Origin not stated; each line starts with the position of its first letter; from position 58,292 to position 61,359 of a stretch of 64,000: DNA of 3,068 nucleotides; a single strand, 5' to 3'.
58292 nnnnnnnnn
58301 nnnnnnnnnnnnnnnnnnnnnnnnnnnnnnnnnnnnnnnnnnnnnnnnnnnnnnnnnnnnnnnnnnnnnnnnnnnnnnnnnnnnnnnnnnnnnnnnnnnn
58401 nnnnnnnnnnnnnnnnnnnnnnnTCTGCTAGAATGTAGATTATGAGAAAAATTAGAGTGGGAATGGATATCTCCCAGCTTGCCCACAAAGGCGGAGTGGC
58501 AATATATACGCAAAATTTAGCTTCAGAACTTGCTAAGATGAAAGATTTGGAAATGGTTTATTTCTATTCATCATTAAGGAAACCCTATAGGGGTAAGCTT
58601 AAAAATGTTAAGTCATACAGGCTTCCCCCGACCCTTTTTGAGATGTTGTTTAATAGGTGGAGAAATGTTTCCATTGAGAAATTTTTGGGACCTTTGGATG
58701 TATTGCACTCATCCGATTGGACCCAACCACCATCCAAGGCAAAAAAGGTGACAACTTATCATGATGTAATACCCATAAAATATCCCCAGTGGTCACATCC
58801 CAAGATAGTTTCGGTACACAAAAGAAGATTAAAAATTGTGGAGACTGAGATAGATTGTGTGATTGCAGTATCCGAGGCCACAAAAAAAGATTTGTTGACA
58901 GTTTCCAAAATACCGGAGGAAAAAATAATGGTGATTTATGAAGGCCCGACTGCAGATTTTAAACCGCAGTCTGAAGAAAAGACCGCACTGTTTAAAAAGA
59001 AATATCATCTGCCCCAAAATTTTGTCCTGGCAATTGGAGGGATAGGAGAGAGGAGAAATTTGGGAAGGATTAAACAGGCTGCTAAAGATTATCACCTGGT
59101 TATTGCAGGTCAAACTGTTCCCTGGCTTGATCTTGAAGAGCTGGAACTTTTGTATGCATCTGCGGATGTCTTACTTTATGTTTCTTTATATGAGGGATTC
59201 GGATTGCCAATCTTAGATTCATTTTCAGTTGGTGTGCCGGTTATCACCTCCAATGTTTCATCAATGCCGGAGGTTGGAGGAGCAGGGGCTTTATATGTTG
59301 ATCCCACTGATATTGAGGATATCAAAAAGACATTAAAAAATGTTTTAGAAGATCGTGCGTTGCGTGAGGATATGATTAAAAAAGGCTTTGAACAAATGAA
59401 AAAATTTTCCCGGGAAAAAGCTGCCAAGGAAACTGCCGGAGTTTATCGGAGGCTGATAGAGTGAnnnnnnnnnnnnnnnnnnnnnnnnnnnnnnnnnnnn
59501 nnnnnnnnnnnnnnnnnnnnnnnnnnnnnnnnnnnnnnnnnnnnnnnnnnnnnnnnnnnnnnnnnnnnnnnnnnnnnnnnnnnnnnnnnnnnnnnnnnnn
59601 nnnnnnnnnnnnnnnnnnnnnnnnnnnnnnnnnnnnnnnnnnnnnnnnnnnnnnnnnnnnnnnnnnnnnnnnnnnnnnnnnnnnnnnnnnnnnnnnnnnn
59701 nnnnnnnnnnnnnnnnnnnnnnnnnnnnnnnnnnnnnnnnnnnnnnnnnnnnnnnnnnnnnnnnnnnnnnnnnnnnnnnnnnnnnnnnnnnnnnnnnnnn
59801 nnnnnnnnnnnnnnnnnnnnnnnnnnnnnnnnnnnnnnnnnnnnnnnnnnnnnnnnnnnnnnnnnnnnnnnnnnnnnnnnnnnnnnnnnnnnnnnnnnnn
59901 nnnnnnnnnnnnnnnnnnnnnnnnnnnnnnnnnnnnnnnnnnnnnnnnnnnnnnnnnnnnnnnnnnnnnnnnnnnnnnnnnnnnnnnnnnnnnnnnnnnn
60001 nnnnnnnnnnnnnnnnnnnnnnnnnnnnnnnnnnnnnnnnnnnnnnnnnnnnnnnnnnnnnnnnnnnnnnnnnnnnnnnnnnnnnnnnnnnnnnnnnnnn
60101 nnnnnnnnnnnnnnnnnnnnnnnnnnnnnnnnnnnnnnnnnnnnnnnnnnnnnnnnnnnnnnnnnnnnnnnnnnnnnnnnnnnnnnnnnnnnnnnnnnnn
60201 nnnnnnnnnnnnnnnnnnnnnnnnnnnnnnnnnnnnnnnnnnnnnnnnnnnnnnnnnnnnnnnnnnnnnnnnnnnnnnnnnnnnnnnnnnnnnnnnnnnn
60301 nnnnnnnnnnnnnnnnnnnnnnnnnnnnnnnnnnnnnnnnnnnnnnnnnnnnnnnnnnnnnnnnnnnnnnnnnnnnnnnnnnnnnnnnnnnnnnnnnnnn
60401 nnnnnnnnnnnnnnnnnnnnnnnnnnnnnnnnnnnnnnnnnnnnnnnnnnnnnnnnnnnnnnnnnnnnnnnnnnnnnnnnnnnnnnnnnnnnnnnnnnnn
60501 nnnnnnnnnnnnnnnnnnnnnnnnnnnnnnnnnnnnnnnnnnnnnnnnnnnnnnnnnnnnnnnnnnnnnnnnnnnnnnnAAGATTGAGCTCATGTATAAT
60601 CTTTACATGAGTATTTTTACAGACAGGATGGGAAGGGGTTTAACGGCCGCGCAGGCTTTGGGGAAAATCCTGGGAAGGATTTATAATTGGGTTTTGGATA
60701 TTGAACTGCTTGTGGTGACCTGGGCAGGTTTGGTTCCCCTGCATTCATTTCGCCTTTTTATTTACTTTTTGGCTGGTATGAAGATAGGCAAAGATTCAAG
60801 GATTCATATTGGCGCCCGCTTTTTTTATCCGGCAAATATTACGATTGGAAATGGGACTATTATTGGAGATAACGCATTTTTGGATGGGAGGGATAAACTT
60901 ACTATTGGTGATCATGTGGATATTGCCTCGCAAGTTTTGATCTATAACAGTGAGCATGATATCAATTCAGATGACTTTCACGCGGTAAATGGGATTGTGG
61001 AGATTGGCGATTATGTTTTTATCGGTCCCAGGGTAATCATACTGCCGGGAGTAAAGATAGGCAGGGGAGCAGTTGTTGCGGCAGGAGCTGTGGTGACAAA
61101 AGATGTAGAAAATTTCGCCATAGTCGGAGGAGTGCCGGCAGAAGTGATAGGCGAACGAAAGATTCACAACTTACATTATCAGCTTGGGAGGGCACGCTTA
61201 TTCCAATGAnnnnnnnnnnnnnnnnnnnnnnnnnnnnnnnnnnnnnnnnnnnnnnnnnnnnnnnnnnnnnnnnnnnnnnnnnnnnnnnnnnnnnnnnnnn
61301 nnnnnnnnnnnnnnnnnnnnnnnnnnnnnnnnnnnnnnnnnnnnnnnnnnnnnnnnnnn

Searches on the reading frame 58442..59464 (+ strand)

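Call 110: search_protein_families(library=pfam, proteins=[window:58442-59464:+], max_evalue=0.001)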
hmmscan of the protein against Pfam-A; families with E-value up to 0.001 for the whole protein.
window:58442-59464:+ (340 aa): 5 families
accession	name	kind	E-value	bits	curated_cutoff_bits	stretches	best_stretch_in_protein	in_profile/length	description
PF00534.26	Glycos_transf_1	-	2.3e-20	73.3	26.4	1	159-317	13-171/172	Glycosyl transferases group 1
PF13439.12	Glyco_transf_4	-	5.9e-15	56.1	28.5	1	17-168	2-165/170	Glycosyltransferase Family 4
PF13692.12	Glyco_trans_1_4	-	4.7e-14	53.3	27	1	193-304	33-142/142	Glycosyl transferases group 1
PF20706.3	GT4-conflict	-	7.8e-05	22.3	26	1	230-273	271-314/385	Family 4 Glycosyltransferase in conflict systems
PF13524.12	Glyco_trans_1_2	-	0.00011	22.7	25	1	214-320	12-130/144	Glycosyl transferase-like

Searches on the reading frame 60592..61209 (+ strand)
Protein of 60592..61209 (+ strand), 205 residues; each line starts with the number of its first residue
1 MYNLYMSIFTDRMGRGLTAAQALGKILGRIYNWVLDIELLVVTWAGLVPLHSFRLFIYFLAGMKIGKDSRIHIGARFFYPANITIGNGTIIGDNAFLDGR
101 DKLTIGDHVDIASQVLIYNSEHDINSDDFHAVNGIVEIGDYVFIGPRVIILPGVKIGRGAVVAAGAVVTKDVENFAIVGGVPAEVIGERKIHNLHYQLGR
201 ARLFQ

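Call 110: search_protein_families(library=pfam, proteins=[window:60592-61209:+], max_evalue=0.001)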
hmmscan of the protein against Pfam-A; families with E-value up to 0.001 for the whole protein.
window:60592-61209:+ (205 aa): 3 families
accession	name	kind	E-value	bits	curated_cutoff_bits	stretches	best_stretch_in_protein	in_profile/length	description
PF00132.30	Hexapep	-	1.2e-16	60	27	1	136-170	2-36/36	Bacterial transferase hexapeptide (six repeats)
PF14602.12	Hexapep_2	-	1.4e-08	34.7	27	1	136-170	2-34/34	Hexapeptide repeat of succinyl-transferase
PF25084.1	LbH_EIF2B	-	0.00033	21.1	54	0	81-172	20-103/105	EIF2B subunit epsilon LbH domain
